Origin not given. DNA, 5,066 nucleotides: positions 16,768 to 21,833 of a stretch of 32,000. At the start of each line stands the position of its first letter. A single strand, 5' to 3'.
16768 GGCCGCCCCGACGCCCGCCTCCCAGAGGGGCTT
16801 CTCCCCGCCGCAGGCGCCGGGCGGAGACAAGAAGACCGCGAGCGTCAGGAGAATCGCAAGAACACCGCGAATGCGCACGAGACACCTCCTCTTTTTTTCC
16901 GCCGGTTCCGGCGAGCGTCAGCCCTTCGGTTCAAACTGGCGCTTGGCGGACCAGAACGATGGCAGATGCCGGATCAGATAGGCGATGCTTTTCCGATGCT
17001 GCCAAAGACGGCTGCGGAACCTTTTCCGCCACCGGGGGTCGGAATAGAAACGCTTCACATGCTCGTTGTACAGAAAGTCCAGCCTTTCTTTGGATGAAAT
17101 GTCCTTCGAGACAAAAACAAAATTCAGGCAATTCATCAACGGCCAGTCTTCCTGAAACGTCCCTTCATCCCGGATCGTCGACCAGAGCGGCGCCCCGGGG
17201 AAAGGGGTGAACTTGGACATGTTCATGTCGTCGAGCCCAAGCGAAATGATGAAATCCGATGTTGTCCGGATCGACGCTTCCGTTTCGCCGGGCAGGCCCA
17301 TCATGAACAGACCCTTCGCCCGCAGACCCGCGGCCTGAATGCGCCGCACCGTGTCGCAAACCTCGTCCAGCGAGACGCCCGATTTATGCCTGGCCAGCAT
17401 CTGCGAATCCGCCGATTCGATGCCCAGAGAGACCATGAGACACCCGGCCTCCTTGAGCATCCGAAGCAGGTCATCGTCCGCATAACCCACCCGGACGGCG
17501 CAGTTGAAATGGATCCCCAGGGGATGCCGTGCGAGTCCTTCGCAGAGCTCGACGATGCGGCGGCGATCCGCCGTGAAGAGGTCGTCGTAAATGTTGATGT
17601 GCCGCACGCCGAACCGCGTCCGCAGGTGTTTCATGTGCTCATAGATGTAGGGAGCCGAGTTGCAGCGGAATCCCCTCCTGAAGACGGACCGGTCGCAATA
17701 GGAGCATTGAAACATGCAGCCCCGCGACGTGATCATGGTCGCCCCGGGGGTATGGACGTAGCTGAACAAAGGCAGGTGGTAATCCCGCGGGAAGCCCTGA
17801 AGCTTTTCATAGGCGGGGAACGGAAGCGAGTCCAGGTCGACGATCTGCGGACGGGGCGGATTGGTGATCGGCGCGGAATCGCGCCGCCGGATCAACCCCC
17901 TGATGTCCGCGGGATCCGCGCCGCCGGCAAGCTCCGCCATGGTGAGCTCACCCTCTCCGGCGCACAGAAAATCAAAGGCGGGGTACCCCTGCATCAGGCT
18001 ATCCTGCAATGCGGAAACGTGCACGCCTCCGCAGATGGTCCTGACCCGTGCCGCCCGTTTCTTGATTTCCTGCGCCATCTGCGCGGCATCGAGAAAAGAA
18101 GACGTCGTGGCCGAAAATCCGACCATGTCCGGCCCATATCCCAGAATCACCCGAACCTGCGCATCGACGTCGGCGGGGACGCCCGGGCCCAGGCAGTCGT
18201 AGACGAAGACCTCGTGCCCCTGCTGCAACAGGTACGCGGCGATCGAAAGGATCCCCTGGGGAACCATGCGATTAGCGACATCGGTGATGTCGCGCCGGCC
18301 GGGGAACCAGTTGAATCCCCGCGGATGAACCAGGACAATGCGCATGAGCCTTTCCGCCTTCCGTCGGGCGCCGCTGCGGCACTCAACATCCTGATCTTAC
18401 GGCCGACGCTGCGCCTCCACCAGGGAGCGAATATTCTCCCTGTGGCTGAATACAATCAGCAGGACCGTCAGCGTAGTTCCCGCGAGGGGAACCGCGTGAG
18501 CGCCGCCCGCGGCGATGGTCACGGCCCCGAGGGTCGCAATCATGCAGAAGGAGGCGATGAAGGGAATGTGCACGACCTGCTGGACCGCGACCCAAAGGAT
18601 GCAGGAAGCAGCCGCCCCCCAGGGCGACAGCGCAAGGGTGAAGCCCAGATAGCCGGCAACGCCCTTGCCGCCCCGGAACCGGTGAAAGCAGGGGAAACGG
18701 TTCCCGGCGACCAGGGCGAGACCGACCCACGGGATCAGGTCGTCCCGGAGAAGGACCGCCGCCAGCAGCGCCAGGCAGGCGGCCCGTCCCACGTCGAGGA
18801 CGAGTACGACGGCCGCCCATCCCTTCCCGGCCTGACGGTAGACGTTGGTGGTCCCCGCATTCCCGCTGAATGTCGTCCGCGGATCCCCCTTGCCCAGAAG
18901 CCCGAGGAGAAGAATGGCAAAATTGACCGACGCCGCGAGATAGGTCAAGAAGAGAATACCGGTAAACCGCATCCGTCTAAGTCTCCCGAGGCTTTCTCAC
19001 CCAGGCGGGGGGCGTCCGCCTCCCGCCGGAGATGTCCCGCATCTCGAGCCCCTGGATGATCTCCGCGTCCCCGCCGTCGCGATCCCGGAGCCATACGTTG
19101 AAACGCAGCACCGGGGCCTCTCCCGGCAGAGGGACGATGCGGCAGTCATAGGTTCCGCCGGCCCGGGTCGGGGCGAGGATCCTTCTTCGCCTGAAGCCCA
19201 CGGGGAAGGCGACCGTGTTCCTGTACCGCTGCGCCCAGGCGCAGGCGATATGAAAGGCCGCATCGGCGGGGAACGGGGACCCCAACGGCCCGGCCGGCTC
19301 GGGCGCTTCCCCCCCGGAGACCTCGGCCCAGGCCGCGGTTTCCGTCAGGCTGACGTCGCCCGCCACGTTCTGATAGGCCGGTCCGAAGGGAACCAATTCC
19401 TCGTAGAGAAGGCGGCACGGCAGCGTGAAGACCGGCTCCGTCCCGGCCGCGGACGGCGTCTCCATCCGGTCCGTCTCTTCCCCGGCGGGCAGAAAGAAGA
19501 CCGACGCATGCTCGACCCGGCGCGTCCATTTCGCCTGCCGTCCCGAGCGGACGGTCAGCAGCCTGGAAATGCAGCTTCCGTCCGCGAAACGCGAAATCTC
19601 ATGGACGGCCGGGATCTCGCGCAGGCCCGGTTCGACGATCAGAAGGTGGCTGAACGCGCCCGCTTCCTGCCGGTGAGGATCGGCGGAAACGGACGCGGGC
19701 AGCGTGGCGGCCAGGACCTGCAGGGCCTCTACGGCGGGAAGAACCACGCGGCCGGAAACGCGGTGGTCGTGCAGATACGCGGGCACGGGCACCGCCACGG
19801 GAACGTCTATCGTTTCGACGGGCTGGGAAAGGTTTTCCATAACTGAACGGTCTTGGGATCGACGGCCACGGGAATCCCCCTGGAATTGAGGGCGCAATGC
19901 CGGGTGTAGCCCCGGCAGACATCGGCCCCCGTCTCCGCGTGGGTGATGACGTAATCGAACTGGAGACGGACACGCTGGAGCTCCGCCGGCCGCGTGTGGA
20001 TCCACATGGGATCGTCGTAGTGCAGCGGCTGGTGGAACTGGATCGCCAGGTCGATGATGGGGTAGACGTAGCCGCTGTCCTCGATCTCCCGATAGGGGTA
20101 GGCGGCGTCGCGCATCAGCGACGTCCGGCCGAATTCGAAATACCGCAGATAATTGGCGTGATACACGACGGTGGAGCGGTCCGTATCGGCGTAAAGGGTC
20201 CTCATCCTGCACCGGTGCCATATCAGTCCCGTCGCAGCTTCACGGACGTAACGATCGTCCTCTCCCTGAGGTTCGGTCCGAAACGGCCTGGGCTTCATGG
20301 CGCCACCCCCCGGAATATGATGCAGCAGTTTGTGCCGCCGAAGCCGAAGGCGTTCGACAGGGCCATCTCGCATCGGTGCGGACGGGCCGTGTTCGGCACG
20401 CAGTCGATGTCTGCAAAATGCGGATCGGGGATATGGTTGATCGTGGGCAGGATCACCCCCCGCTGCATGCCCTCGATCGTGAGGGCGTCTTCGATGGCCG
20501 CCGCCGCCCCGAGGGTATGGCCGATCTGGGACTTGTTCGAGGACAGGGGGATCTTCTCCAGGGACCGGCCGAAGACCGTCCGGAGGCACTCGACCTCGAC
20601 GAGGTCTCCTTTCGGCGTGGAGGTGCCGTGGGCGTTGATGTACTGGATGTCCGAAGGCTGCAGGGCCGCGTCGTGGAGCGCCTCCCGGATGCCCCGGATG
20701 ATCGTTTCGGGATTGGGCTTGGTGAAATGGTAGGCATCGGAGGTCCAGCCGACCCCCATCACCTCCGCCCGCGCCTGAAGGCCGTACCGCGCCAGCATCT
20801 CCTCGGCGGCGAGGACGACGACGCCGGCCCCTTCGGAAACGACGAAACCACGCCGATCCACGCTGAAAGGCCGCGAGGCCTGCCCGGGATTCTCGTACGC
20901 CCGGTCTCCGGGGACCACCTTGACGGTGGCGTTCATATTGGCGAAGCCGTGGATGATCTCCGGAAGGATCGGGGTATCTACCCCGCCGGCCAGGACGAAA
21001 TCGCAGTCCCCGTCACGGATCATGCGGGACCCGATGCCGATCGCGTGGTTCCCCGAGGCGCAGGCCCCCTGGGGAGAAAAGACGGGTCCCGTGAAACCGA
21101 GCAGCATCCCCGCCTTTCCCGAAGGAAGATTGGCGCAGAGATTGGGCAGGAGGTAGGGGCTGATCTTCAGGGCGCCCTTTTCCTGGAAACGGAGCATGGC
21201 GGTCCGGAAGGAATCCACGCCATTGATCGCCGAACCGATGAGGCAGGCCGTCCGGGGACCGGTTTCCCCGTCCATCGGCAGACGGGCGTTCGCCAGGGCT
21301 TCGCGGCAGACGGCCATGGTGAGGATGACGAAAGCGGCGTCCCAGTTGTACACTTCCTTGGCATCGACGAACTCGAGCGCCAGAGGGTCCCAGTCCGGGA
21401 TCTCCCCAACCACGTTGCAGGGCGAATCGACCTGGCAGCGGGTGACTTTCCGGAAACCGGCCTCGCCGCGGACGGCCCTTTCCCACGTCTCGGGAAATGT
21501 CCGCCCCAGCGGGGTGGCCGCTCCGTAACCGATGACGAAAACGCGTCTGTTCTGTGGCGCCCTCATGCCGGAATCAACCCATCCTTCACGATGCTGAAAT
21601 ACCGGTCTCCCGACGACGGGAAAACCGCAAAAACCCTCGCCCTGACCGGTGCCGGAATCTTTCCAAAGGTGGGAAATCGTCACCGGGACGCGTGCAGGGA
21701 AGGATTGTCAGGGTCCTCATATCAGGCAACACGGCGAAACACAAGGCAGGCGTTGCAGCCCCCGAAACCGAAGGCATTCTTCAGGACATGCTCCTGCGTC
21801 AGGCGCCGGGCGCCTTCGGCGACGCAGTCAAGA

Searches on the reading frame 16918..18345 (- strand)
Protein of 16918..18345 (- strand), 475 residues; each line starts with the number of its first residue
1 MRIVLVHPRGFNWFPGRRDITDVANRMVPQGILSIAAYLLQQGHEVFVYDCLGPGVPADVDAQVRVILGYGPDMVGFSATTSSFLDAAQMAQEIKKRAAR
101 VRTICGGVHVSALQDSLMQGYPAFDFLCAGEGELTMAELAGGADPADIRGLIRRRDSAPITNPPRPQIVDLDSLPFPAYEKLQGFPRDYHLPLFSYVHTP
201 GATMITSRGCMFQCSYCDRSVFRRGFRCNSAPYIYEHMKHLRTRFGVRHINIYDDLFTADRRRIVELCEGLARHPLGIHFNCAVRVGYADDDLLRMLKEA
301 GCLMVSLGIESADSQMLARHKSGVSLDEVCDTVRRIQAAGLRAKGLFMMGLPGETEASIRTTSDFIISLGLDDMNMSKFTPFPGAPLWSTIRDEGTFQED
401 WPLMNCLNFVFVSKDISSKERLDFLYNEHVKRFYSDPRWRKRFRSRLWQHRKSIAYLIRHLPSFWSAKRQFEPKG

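Call 19: search_protein_families(library=pfam, proteins=[window:16918-18345:-], max_evalue=0.001)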
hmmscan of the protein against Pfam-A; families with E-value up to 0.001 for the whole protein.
window:16918-18345:- (475 aa): 2 families
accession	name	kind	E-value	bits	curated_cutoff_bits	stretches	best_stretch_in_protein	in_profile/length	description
PF04055.27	Radical_SAM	-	2.7e-23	83.4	29.5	1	204-366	1-166/166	Radical SAM superfamily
PF02310.24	B12-binding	-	1.9e-20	73.3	32.1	1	21-139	6-120/121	B12 binding domain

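Call 62: search_protein_families(library=ncbifam, proteins=[window:16918-18345:-], max_evalue=0.00001)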
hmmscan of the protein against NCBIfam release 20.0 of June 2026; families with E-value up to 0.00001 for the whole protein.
window:16918-18345:- (475 aa): 22 families
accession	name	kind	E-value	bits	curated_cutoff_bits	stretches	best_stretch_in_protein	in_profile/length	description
TIGR03471.1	HpnJ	equivalog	9.6e-51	173.1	577.6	1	70-401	67-397/472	hopanoid biosynthesis associated radical SAM protein HpnJ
NF050148.1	rSAM_ApyD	equivalog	1.1e-44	152.9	750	1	30-367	26-364/645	RiPP biosynthesis radical SAM protein ApyD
TIGR02026.1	BchE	equivalog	4.1e-41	141.4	481.35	1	2-451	1-446/497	magnesium-protoporphyrin IX monomethyl ester anaerobic oxidative cyclase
NF038361.1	rSAM_Sden_1168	equivalog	5e-41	140.9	575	1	26-398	81-480/560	Sden_1168 family B12-binding radical SAM P-methyltransferase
NF033070.1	rSAM_AprD4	equivalog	2.8e-31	108.9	500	1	165-419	164-418/456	AprD4 family radical SAM diol-dehydratase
TIGR04385.1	B12_rSAM_cofa1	equivalog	8.5e-30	104.3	450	1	25-367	16-362/438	B12 lower ligand biosynthesis radical SAM protein BzaD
TIGR04479.1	bcpD_PhpK_rSAM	subfamily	2.5e-29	102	600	1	200-368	240-408/504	PhpK family radical SAM P-methyltransferase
TIGR04072.2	rSAM_ladder_B12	equivalog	4.6e-29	101.3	360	1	28-418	17-397/443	lipid biosynthesis B12-binding/radical SAM protein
TIGR03975.1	rSAM_ocin_1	subfamily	4.6e-28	98.1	281.85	1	56-362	113-423/606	RiPP maturation radical SAM C-methyltransferase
TIGR04014.1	B12_SAM_MJ_0865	equivalog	1.4e-25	90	360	1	80-391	48-358/434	methyl-coenzyme M reductase glutamine C-methyltransferase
TIGR04013.1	B12_SAM_MJ_1487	hypoth_equivalog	6.5e-23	81.2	251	1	72-390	43-356/382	TIGR04013 family B12-binding domain/radical SAM domain-containing protein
TIGR04367.1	HpnR_B12_rSAM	equivalog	3.9e-22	78.4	650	1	1-391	1-373/490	hopanoid C-3 methylase HpnR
TIGR04295.1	B12_rSAM_oligo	hypoth_equivalog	2.3e-20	72.7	400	1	92-333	95-327/422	TIGR04295 family B12-binding domain-containing radical SAM protein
NF033712.0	B12_rSAM_KedN5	subfamily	1.8e-15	56.2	700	1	65-217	56-211/624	KedN5 family methylcobalamin-dependent radical SAM C-methyltransferase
TIGR04190.1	B12_SAM_Ta0216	equivalog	1e-14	54.1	500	1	26-369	34-394/554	TIGR04190 family B12-binding domain/radical SAM domain protein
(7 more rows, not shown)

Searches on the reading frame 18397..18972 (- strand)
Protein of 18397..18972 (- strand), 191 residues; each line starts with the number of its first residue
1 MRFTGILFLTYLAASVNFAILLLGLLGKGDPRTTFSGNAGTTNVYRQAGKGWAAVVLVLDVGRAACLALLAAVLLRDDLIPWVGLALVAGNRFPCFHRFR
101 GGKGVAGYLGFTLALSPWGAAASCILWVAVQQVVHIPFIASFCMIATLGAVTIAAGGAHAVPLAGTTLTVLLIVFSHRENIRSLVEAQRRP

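Call 19: search_protein_families(library=pfam, proteins=[window:18397-18972:-], max_evalue=0.001)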
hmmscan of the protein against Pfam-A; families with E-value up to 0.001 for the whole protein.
window:18397-18972:- (191 aa): 1 family
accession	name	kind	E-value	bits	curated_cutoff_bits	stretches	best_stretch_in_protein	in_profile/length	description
PF02660.20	G3P_acyltransf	-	7.6e-35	120.9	24.1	1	10-184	2-164/164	Glycerol-3-phosphate acyltransferase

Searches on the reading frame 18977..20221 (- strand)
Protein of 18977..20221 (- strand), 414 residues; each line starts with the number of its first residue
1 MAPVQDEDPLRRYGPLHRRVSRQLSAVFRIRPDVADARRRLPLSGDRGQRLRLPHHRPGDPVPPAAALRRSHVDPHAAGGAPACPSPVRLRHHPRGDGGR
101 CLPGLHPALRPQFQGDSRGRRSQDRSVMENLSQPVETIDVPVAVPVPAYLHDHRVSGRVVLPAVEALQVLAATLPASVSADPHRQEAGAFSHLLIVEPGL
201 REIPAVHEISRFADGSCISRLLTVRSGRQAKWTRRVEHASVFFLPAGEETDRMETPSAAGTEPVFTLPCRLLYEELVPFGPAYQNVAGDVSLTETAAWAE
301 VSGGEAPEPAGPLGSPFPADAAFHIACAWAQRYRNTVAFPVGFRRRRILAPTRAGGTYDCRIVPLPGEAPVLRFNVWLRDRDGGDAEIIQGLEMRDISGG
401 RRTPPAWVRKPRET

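Call 19: search_protein_families(library=pfam, proteins=[window:18977-20221:-], max_evalue=0.001)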
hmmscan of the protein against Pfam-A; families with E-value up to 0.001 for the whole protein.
window:18977-20221:- (414 aa): 1 family
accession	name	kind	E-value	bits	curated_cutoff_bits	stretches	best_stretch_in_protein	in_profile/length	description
PF14765.12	PS-DH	-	5.3e-05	23.3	23.7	1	279-400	33-162/166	Polyketide synthase dehydratase N-terminal domain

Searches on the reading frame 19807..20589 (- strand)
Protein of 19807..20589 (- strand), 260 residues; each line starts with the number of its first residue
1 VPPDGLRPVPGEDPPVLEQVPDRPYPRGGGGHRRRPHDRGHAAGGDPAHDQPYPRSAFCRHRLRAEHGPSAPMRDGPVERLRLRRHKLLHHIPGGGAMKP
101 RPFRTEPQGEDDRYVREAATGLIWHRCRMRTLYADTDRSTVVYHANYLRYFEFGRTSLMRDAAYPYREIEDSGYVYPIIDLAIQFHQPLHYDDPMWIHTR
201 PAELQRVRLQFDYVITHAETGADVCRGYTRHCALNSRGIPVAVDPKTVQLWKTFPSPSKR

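Call 8: search_protein_families(library=pfam, proteins=[window:19807-20589:-], max_evalue=0.001)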
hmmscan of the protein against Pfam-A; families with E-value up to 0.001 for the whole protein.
window:19807-20589:- (260 aa): 2 families
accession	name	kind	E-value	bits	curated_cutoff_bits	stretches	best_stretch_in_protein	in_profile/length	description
PF13279.12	4HBT_2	-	2e-13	51.3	25.5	1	134-237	4-107/122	Thioesterase-like superfamily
PF03061.28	4HBT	-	2.8e-09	37.6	20.6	1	141-220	3-75/79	Thioesterase superfamily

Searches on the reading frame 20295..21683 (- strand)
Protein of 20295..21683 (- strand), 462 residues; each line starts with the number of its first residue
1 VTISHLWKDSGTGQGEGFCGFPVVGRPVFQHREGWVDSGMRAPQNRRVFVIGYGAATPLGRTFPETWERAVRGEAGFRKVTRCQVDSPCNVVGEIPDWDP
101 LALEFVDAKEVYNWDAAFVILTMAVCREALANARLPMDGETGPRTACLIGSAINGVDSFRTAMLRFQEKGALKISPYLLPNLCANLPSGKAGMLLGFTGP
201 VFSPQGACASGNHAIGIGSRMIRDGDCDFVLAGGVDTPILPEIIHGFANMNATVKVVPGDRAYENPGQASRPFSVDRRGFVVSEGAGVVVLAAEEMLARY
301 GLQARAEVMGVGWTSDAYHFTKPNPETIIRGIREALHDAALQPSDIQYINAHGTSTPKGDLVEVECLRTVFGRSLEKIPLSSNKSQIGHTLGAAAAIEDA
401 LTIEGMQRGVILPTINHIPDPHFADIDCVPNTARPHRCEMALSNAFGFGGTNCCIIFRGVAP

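Call 8: search_protein_families(library=pfam, proteins=[window:20295-21683:-], max_evalue=0.001)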
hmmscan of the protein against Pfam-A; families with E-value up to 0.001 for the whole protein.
window:20295-21683:- (462 aa): 2 families
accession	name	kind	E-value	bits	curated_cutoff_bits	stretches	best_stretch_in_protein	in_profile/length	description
PF00109.32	ketoacyl-synt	-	2.1e-36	126.2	20.8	1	46-294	2-249/252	Beta-ketoacyl synthase, N-terminal domain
PF02801.28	Ketoacyl-synt_C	-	2.1e-29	102.4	20.8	1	306-416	2-117/119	Beta-ketoacyl synthase, C-terminal domain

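Call 62: search_protein_families(library=ncbifam, proteins=[window:20295-21683:-], max_evalue=0.00001)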
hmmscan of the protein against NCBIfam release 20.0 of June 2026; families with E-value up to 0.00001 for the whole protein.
window:20295-21683:- (462 aa): 24 families
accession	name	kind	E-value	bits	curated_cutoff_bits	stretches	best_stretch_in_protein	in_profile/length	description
TIGR03150.1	fabF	equivalog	9.3e-115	383.6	493.75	1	46-458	1-407/407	beta-ketoacyl-ACP synthase II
NF005589.0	PRK07314.1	subfamily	5.3e-109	364.7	387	1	44-460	2-412/413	beta-ketoacyl-ACP synthase II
NF004970.0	PRK06333.1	subfamily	3.6e-100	335.8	525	1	45-458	3-420/424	beta-ketoacyl-ACP synthase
NF006274.0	PRK08439.1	equivalog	1.6e-84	284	621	1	46-458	2-404/406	beta-ketoacyl-ACP synthase II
NF006434.0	PRK08722.1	equivalog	8.3e-73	245.6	759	1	45-458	3-412/414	beta-ketoacyl-ACP synthase II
NF005076.0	PRK06501.1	equivalog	1.5e-71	241.5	629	1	205-457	172-420/425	beta-ketoacyl-ACP synthase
NF005916.1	PRK07910.1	equivalog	1.6e-62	211.8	560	1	47-457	13-415/418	KasA/KasB family beta-ketoacyl-ACP synthase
NF006587.0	PRK09116.1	equivalog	4.8e-62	210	470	1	46-459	2-406/408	beta-ketoacyl-ACP synthase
NF006618.0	PRK09185.1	subfamily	2.2e-58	198.2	407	1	47-458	4-391/394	beta-ketoacyl-ACP synthase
NF005935.0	PRK07967.1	equivalog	3.4e-55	187.5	630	1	46-458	2-402/406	beta-ketoacyl-ACP synthase I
NF004618.0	PRK05952.1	equivalog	5.7e-54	183.5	455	1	47-458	3-381/384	beta-ketoacyl-ACP synthase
NF005490.0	PRK07103.1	equivalog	3.4e-53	181.2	445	1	46-458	4-411/414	polyketide beta-ketoacyl:acyl carrier protein synthase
NF058662.1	cispenta_AmcF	equivalog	1.5e-43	149.3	325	1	202-458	123-368/369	cispentacin biosynthesis acyltransferase subunit AmcF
NF040607.1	mycolic_Pks13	equivalog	7.3e-36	123.1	2100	1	121-461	191-527/1680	polyketide synthase Pks13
NF045894.1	PKS_plus_SDR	equivalog_domain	1.1e-30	106.1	1740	1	126-456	98-423/1515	type I polyketide synthase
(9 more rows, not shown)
